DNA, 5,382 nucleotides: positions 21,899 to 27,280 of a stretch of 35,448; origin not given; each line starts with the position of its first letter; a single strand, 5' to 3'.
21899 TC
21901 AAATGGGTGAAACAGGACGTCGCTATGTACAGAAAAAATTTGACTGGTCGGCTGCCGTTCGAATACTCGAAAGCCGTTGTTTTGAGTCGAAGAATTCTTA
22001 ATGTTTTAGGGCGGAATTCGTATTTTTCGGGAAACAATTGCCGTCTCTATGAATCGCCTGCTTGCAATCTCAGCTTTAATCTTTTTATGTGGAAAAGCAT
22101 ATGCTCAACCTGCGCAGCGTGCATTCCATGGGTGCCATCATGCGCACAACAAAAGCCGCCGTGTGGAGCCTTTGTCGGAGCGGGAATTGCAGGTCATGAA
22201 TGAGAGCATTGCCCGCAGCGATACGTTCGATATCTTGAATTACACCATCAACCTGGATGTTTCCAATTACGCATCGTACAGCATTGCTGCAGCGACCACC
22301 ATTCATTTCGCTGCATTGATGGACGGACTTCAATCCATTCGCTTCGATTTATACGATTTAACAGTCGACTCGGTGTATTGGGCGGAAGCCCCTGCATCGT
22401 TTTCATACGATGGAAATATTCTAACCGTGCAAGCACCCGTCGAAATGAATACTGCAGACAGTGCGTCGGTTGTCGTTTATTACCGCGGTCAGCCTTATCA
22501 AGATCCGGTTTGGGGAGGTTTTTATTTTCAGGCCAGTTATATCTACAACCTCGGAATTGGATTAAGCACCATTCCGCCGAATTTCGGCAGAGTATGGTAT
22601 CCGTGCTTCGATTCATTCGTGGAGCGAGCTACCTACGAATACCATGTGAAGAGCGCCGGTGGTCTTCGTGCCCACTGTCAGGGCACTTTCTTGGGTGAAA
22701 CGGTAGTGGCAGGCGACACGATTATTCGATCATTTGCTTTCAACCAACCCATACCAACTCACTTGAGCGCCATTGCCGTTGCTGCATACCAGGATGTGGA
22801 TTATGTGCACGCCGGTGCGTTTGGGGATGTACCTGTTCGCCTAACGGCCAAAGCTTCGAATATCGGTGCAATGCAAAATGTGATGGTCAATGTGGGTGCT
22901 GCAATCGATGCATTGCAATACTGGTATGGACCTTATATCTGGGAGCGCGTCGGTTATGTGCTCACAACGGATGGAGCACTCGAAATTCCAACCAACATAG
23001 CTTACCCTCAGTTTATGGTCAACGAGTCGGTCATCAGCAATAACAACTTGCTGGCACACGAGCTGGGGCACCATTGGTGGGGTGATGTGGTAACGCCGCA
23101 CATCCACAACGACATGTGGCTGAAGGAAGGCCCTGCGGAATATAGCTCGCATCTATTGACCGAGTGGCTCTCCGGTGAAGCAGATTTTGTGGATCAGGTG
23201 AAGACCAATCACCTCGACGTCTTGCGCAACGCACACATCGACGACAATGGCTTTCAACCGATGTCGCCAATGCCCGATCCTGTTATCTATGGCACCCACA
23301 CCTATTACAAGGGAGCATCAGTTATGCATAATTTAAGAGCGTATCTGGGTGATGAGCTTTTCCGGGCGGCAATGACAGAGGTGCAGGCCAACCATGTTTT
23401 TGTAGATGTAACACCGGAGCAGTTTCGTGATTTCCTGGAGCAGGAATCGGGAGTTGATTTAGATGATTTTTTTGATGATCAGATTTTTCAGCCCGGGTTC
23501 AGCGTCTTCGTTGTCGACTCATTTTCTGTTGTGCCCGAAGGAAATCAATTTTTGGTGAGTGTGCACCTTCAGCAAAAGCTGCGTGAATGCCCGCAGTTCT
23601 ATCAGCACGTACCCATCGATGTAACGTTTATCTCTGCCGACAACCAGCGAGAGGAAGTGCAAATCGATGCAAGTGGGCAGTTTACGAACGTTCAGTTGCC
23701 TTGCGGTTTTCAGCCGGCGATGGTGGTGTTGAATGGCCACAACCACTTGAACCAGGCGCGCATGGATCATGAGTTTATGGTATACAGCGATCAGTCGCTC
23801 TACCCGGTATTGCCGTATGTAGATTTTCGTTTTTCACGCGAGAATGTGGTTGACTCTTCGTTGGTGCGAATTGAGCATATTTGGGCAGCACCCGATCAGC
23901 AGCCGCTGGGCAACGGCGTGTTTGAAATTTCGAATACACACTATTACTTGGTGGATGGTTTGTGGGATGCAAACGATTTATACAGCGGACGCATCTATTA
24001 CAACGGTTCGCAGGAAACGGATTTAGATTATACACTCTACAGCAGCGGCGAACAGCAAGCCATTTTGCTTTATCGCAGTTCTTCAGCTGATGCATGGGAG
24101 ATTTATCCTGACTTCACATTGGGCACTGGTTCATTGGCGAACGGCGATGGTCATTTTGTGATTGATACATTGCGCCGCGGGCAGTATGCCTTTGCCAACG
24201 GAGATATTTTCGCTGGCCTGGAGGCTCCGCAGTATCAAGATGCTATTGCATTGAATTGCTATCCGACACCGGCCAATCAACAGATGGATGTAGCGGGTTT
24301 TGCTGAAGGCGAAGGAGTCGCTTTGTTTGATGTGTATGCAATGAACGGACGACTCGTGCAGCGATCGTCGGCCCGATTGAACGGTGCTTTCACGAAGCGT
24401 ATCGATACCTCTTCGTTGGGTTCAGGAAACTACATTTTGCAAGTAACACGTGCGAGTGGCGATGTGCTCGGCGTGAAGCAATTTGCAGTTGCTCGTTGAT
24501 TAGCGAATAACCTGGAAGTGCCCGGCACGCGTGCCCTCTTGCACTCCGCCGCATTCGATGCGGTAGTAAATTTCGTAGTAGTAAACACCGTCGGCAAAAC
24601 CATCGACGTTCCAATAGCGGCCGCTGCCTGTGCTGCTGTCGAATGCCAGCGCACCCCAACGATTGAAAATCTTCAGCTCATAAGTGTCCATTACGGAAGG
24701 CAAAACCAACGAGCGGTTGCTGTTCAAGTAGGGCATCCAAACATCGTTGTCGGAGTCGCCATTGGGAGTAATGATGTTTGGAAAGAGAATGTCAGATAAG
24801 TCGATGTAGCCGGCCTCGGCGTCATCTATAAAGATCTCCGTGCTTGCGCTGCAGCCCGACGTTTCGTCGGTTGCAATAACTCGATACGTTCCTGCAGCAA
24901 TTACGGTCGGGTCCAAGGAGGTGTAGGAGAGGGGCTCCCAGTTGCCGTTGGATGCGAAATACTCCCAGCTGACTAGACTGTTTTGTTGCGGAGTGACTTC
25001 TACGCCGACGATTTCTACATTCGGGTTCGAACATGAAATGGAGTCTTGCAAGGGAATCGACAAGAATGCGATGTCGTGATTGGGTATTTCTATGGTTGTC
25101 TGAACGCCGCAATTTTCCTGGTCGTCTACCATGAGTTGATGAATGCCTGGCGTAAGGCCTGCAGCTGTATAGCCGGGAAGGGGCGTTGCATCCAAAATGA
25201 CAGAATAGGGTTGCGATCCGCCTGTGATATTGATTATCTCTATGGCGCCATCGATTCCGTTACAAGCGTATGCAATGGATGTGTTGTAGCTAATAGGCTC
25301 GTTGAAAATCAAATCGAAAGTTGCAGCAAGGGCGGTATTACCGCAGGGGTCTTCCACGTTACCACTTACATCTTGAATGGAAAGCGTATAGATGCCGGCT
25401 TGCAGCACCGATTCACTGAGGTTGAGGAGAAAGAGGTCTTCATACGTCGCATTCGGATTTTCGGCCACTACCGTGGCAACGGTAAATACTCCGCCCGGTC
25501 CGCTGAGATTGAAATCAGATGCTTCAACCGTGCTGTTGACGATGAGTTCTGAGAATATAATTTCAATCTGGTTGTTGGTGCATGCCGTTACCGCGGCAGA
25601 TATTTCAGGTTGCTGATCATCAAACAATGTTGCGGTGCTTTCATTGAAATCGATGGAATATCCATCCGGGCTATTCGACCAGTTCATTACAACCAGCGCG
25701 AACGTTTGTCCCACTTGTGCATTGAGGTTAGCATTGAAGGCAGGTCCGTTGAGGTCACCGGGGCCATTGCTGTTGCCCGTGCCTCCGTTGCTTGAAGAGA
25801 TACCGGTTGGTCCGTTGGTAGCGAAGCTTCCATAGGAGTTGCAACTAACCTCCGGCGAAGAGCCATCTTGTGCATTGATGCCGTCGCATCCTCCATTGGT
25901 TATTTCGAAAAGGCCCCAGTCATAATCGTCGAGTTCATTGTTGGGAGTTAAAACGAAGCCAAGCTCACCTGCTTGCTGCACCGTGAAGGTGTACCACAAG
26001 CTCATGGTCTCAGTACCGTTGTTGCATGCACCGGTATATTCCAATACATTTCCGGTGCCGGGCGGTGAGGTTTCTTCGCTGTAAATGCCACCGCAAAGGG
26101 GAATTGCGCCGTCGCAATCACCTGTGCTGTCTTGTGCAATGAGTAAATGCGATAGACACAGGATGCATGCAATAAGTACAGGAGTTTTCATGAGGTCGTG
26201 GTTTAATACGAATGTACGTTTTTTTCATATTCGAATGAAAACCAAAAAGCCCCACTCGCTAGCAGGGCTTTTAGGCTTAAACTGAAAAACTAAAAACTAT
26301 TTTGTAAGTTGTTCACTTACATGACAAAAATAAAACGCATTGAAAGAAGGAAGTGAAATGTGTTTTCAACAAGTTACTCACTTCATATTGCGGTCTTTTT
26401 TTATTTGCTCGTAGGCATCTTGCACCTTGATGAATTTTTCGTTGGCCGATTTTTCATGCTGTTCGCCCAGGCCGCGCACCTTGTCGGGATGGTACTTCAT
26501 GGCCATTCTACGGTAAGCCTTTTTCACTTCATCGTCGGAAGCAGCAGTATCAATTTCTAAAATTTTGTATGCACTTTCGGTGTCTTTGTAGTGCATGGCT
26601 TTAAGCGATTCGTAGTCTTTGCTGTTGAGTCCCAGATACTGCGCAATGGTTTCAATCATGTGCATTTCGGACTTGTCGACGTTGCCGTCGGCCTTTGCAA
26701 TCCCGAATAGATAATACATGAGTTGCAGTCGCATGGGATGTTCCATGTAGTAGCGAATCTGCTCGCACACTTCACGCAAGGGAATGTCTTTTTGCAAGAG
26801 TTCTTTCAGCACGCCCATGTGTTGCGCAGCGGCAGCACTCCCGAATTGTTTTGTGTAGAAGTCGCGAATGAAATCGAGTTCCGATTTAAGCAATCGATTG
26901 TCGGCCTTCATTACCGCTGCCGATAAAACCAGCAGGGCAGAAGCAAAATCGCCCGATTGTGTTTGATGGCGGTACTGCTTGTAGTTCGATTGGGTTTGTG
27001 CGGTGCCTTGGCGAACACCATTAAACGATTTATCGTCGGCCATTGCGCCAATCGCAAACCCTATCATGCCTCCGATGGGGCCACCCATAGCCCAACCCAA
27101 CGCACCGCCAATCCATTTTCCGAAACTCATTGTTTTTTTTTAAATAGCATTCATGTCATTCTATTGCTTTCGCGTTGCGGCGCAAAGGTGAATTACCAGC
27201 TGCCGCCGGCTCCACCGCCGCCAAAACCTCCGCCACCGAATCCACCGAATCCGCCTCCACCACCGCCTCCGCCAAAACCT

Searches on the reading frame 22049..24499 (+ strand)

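Call 8: search_protein_families(library=pfam, proteins=[window:22049-24499:+], max_evalue=0.001)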
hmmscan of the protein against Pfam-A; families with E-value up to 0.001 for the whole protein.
window:22049-24499:+ (816 aa): 2 families
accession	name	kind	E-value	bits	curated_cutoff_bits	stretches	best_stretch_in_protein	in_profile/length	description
PF01433.26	Peptidase_M1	-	6.5e-24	85.2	27.7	1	323-476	59-216/218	Peptidase family M1 domain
PF18962.6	Por_Secre_tail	-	9.4e-08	32.7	27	1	738-806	2-69/75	Secretion system C-terminal sorting domain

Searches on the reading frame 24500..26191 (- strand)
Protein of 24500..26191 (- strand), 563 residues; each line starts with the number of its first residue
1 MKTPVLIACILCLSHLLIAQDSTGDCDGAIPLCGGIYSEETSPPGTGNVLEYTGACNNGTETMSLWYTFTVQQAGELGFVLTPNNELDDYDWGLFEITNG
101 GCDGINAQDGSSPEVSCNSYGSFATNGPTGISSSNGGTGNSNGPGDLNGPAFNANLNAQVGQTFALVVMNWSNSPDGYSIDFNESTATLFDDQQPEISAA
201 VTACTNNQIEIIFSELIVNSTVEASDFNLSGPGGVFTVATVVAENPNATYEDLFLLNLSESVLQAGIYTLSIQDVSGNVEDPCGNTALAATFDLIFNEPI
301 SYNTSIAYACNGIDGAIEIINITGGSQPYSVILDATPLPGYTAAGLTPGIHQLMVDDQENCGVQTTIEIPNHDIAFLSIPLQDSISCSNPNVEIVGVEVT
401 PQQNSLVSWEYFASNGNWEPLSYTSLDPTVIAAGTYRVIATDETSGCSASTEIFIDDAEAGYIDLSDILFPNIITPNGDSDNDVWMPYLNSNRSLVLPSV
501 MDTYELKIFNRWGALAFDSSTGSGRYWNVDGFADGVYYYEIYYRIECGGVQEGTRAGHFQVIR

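Call 8: search_protein_families(library=pfam, proteins=[window:24500-26191:-], max_evalue=0.001)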
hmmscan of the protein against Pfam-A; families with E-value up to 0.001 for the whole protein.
window:24500-26191:- (563 aa): 1 family
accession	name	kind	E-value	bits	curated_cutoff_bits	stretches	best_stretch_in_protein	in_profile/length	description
PF13585.12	CHU_C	-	1.1e-09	38.7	27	1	470-543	3-72/86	CHU_C Type IX secretion signal domain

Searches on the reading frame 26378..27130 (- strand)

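Call 35: search_protein_families(library=pfam, proteins=[window:26378-27130:-], max_evalue=0.001)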
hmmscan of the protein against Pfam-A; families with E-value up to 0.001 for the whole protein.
window:26378-27130:- (250 aa): 3 families
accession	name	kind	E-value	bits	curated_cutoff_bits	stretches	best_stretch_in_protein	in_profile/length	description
PF05099.18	TerB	-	5.6e-20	72.2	24.4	1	64-177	2-117/118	Tellurite resistance protein TerB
PF00226.36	DnaJ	-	7.8e-17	61.6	27.8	1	187-246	2-56/63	DnaJ domain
PF04391.17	DUF533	-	6.9e-05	22.9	29.6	0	138-178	74-114/178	Protein of unknown function (DUF533)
